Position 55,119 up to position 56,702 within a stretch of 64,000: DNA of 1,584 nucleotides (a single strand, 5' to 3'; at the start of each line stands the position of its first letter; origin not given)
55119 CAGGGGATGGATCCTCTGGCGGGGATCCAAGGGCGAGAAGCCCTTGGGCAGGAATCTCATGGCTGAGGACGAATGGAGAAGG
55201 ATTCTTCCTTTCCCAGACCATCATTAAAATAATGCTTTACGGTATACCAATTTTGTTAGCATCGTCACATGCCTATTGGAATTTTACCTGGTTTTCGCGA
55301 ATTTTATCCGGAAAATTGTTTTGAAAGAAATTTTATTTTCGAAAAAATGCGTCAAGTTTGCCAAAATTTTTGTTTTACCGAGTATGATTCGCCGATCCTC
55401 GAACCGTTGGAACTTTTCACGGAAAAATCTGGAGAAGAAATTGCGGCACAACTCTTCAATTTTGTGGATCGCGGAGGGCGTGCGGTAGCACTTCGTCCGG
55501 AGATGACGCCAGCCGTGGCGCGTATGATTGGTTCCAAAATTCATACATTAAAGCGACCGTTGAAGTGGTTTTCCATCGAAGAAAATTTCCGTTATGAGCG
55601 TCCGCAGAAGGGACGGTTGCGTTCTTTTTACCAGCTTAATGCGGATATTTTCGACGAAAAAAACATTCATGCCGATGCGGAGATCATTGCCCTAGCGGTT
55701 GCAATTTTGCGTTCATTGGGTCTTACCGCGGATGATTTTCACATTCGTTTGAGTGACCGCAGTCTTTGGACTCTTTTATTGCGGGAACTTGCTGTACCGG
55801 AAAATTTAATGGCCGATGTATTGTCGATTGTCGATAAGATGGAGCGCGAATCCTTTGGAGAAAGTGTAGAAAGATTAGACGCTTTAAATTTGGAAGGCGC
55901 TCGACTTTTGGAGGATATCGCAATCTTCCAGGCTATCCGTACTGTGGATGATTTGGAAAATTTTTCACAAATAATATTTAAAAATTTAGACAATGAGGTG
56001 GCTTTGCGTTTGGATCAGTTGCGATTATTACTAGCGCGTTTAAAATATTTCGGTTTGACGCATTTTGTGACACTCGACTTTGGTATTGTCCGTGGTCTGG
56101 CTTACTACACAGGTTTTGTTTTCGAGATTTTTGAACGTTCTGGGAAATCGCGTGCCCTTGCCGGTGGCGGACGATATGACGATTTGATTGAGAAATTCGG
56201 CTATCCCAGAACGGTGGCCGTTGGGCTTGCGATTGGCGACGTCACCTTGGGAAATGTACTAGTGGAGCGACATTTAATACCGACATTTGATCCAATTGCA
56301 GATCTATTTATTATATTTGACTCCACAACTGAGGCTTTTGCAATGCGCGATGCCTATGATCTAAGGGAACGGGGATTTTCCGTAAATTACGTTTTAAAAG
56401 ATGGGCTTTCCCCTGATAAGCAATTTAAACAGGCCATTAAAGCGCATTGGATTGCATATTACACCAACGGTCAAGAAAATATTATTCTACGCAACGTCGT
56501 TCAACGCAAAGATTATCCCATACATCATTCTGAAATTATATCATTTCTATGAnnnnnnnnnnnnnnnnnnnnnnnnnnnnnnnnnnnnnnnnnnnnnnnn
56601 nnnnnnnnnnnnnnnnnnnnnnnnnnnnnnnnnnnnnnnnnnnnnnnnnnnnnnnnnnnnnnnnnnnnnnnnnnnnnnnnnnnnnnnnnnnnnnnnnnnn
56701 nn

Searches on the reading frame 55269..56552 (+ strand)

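Call 25: search_protein_families(library=pfam, proteins=[window:55269-56552:+], max_evalue=0.001)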
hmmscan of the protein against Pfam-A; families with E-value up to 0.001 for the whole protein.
window:55269-56552:+ (427 aa): 3 families
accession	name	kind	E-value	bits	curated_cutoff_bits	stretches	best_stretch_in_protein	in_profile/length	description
PF13393.11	tRNA-synt_His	-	6.7e-49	167.2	25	1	8-322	1-303/308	Histidyl-tRNA synthetase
PF00587.30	tRNA-synt_2b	-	3e-09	37.6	29.3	1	63-164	1-106/179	tRNA synthetase class II core domain (G, H, P, S and T)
PF01409.25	tRNA-synt_2d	-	0.0002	21.4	19.8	1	70-135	78-139/246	tRNA synthetases class II core domain (F)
